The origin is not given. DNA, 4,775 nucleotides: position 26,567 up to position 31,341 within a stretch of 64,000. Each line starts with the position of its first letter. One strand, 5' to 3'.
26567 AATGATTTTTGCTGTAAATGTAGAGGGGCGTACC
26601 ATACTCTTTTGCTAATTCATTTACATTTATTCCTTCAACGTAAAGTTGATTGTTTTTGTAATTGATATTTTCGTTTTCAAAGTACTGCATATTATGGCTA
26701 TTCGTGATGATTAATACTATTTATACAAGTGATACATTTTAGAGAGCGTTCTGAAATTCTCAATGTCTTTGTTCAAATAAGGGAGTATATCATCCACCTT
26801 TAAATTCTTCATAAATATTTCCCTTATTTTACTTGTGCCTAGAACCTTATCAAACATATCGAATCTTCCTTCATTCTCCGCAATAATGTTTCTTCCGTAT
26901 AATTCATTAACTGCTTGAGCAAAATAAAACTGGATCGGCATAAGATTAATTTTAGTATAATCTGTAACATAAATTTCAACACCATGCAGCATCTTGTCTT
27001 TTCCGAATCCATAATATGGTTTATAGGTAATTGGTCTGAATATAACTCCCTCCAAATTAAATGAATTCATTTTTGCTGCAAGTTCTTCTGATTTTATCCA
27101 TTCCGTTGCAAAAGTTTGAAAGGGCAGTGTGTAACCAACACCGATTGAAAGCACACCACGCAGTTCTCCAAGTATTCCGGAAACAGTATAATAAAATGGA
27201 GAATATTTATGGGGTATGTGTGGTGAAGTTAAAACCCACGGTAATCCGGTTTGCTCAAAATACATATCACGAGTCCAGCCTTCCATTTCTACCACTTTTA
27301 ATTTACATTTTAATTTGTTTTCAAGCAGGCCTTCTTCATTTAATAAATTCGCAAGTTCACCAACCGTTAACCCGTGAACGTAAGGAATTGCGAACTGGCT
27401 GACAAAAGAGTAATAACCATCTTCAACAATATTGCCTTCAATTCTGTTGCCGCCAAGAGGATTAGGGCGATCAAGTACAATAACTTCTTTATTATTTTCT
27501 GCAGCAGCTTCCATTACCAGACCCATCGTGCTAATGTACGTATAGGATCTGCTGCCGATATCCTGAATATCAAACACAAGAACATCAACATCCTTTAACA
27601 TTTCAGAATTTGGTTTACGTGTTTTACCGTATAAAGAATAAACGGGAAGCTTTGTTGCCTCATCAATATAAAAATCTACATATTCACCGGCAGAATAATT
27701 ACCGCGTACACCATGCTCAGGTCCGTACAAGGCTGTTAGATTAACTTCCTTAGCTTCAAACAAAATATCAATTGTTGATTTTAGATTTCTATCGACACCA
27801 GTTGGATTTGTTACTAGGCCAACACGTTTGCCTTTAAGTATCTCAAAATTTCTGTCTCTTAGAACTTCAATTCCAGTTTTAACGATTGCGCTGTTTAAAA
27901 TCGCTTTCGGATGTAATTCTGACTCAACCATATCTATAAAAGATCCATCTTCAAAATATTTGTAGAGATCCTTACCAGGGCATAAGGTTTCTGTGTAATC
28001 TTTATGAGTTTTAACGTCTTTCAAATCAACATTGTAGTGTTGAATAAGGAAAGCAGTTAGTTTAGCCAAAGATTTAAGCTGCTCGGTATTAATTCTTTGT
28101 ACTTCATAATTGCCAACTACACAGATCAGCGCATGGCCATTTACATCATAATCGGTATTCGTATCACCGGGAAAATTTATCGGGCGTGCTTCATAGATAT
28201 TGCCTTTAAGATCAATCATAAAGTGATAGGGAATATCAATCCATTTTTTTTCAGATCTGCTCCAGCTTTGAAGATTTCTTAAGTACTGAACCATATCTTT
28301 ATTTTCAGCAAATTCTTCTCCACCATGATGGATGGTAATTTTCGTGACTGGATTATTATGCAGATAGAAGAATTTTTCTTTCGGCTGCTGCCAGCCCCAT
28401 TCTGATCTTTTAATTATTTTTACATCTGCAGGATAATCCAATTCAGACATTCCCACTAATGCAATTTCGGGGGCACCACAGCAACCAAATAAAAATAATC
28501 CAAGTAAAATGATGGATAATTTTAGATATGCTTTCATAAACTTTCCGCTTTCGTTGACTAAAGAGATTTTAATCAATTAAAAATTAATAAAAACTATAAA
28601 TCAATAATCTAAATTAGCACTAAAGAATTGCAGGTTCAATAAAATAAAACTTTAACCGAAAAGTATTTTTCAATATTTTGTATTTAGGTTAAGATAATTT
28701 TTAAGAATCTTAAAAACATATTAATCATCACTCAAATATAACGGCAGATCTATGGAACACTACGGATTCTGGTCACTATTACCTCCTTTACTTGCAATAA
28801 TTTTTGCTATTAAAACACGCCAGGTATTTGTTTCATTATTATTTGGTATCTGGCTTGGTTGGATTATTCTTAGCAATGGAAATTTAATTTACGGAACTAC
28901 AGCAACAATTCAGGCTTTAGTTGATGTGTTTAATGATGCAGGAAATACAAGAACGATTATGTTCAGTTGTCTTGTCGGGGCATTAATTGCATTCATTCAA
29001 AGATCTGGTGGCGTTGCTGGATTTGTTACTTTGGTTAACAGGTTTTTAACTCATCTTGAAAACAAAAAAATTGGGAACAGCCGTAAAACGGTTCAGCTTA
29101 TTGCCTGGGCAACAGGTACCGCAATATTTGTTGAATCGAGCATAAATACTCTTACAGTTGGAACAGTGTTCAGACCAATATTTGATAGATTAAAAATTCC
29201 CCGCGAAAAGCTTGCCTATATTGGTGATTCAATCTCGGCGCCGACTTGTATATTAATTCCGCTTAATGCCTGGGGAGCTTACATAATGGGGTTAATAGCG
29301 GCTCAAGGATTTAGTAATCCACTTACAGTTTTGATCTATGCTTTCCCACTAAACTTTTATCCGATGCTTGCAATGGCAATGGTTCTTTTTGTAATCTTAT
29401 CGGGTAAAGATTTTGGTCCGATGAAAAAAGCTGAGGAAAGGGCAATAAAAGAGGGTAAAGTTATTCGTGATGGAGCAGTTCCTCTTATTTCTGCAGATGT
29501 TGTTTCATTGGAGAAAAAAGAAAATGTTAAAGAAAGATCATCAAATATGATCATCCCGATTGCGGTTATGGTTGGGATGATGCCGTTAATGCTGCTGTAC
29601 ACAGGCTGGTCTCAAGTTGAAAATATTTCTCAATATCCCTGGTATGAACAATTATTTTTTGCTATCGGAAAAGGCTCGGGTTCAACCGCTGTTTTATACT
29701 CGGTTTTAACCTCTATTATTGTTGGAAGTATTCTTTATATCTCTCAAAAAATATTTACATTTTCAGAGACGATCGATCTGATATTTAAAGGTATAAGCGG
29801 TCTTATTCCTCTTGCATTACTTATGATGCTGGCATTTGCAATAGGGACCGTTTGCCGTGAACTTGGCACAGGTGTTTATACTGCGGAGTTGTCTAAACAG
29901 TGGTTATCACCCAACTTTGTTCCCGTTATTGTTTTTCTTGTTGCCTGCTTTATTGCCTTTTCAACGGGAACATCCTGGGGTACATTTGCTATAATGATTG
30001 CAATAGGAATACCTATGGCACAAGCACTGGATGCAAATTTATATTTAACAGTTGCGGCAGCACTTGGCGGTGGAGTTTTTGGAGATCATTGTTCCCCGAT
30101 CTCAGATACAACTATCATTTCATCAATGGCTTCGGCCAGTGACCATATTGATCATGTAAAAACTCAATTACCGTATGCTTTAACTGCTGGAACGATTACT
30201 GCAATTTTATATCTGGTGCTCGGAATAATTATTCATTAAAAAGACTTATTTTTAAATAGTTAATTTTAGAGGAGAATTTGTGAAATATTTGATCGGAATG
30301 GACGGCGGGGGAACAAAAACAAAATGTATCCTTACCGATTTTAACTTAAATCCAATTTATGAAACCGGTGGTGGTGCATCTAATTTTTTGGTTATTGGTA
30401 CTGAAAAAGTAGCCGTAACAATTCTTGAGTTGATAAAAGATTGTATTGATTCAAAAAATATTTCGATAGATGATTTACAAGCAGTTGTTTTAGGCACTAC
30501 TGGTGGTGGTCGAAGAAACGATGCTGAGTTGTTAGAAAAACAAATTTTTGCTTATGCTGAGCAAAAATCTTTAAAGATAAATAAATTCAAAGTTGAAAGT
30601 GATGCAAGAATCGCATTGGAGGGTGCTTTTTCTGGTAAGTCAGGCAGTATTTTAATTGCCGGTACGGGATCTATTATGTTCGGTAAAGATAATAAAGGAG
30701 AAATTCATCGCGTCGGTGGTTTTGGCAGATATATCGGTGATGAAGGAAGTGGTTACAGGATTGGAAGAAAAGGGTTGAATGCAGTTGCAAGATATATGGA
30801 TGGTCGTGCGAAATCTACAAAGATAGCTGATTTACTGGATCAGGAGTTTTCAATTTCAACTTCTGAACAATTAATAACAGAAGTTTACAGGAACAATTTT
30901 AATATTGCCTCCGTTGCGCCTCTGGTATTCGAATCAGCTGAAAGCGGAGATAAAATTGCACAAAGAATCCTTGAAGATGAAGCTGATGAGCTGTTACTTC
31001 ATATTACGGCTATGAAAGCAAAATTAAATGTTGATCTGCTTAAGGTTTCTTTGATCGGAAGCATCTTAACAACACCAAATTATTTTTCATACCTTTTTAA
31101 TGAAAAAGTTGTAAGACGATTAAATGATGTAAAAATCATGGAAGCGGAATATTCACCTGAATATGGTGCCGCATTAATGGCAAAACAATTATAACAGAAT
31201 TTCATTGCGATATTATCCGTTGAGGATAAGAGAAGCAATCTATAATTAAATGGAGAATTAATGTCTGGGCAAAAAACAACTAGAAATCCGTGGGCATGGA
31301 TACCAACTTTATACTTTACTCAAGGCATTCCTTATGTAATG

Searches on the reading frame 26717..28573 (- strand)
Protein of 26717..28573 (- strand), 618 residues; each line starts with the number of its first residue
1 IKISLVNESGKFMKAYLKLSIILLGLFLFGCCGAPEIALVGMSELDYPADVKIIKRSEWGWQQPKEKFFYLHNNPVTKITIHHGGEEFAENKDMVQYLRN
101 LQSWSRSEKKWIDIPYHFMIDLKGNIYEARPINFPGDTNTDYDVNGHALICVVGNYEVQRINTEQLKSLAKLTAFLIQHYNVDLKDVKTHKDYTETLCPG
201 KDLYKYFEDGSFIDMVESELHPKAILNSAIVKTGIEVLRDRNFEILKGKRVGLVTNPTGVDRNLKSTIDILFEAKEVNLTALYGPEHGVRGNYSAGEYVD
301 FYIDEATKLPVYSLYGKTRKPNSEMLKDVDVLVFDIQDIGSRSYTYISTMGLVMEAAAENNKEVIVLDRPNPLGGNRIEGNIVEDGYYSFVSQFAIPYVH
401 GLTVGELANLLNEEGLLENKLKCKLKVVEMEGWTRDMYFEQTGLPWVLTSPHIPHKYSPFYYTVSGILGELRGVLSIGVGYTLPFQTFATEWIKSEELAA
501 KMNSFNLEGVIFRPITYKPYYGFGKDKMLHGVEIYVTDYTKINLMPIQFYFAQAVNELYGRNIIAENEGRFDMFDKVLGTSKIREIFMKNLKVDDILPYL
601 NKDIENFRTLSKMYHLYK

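Call 27: search_protein_families(library=pfam, proteins=[window:26717-28573:-], max_evalue=0.0001)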
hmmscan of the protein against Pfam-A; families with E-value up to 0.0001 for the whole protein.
window:26717-28573:- (618 aa): 3 families
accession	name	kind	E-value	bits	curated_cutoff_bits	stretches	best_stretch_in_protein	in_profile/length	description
PF07075.17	NamZ_N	-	1.8e-87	292.5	26.9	1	251-455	1-201/203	Exo-beta-N-acetylmuramidase NamZ, N-terminal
PF20732.2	NamZ_C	-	1e-33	117.7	25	1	461-617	2-152/152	Exo-beta-N-acetylmuramidase NamZ, C-terminal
PF01510.30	Amidase_2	-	3.5e-13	50.5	26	1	73-201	2-131/131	N-acetylmuramoyl-L-alanine amidase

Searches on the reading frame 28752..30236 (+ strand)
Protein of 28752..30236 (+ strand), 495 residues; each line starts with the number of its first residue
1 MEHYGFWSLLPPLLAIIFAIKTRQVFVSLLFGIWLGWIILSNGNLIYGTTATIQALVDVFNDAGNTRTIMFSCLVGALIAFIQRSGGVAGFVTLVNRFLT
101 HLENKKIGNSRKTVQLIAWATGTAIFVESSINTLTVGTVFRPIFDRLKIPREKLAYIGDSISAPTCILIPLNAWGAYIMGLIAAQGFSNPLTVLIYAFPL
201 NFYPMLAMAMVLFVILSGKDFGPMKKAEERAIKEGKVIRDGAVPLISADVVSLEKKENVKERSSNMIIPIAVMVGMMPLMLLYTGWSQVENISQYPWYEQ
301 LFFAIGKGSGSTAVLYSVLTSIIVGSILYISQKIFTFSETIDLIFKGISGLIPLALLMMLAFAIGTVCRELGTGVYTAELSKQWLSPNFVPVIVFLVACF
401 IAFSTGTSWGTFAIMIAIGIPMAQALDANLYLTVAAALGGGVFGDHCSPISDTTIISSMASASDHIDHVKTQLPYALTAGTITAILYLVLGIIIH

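Call 27: search_protein_families(library=pfam, proteins=[window:28752-30236:+], max_evalue=0.0001)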
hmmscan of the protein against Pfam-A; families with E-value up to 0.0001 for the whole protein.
window:28752-30236:+ (495 aa): 1 family
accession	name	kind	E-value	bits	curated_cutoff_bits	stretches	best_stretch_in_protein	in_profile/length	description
PF03553.21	Na_H_antiporter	-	3.3e-52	178.1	23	1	166-492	2-303/303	Na+/H+ antiporter family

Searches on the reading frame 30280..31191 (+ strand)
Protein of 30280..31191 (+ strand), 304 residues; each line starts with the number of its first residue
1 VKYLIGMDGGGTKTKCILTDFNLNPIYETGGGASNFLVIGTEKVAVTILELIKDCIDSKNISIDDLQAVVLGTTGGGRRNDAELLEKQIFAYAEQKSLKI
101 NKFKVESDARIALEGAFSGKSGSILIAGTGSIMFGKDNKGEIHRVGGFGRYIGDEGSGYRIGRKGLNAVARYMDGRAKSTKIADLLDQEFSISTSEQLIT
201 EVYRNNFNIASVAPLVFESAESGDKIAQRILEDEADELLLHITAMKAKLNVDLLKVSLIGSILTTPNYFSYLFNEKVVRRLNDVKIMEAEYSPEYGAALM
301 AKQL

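Call 27: search_protein_families(library=pfam, proteins=[window:30280-31191:+], max_evalue=0.0001)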
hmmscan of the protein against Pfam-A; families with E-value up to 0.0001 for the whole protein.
window:30280-31191:+ (304 aa): 1 family
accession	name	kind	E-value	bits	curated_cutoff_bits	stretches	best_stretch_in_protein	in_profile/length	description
PF01869.26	BcrAD_BadFG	-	2.2e-39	136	31.5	1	5-301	1-271/271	BadF/BadG/BcrA/BcrD ATPase family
